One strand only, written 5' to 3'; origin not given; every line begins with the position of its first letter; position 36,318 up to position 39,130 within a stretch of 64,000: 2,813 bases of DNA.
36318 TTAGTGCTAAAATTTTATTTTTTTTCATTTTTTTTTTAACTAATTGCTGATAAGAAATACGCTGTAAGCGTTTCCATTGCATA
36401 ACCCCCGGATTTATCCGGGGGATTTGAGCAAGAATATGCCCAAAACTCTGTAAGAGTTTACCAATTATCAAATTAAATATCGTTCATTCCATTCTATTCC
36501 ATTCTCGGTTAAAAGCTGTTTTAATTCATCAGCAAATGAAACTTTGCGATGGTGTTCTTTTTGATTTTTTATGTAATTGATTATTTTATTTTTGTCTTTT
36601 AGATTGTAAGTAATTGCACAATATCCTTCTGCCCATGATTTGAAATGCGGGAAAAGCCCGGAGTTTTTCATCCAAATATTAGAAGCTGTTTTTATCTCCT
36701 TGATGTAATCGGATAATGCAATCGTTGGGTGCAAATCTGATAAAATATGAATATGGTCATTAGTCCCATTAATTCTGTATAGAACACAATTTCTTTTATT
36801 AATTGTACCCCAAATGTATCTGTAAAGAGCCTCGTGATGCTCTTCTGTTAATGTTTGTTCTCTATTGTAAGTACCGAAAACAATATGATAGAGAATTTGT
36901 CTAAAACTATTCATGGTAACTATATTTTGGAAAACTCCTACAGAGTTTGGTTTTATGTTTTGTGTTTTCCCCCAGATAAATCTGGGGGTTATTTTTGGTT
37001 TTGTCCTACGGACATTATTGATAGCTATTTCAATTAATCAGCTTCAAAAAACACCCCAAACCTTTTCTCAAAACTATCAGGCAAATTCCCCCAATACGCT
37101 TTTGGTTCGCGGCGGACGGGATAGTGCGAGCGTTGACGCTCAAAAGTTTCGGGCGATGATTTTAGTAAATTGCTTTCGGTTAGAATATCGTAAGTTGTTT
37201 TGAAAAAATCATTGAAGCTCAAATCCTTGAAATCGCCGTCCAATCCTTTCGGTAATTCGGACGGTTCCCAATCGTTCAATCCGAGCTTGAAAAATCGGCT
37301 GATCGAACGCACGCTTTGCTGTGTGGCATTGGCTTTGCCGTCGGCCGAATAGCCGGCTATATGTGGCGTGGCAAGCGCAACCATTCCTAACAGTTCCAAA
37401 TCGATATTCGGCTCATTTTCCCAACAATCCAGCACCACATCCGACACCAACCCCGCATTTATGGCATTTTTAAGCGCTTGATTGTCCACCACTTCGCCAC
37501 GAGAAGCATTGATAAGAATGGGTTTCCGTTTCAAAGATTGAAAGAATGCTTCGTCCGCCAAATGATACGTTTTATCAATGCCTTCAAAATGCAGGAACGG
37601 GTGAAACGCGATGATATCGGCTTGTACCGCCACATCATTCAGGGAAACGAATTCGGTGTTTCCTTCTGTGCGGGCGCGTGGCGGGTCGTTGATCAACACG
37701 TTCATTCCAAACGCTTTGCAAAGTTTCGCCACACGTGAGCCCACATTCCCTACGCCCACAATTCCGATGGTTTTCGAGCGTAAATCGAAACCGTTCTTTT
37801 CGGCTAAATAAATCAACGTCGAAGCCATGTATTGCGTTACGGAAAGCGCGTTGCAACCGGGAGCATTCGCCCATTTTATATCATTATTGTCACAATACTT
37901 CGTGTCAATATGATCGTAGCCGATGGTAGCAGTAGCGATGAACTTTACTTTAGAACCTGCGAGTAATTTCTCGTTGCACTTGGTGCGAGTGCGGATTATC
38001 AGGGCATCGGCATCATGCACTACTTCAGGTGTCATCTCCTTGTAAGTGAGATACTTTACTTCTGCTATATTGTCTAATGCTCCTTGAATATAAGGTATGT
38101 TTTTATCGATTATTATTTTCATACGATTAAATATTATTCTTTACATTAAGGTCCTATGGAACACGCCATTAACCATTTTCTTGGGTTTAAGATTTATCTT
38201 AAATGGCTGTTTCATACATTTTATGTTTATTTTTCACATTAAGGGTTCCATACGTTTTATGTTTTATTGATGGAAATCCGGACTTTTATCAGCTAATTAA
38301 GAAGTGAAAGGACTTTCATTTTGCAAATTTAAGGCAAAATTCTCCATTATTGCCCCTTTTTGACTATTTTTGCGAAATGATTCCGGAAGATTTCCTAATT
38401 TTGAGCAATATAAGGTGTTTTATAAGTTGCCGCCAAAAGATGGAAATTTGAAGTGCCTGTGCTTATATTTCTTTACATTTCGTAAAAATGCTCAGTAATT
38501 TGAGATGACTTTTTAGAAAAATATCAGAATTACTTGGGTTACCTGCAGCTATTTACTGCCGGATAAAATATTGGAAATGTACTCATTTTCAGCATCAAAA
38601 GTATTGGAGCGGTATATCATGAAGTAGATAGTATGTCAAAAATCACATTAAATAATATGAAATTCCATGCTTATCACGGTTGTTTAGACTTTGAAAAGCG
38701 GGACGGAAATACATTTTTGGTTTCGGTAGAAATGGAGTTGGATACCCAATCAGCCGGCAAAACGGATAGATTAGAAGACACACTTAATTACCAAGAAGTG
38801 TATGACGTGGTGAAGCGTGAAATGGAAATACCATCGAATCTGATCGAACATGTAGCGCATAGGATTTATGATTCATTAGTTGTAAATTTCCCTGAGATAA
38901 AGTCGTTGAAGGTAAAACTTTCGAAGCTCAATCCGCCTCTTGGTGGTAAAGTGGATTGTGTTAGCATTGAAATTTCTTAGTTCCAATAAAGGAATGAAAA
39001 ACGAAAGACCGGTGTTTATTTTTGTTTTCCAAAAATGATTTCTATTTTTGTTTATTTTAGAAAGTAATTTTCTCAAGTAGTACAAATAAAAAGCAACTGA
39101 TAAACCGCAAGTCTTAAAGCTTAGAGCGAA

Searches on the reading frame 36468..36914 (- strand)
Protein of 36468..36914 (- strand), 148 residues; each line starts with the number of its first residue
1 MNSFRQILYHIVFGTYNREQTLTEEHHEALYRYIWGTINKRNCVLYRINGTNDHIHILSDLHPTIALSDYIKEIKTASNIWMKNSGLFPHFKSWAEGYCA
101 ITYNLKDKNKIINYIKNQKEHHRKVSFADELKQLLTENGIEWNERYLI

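Call 65: search_protein_families(library=pfam, proteins=[window:36468-36914:-], max_evalue=0.00001)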
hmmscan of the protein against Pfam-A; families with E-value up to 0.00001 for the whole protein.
window:36468-36914:- (148 aa): 1 family
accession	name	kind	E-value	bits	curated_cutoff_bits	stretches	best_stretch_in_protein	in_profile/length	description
PF01797.21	Y1_Tnp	-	2.8e-22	79.5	23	1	5-118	3-121/121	Transposase IS200 like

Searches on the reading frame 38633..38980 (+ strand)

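Call 65: search_protein_families(library=pfam, proteins=[window:38633-38980:+], max_evalue=0.00001)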
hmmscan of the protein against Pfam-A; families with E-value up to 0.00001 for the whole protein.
window:38633-38980:+ (115 aa): 1 family
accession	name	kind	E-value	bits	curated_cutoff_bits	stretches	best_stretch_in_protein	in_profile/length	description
PF02152.23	FolB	-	3.5e-36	124.6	31.8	1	4-114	1-112/113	Dihydroneopterin aldolase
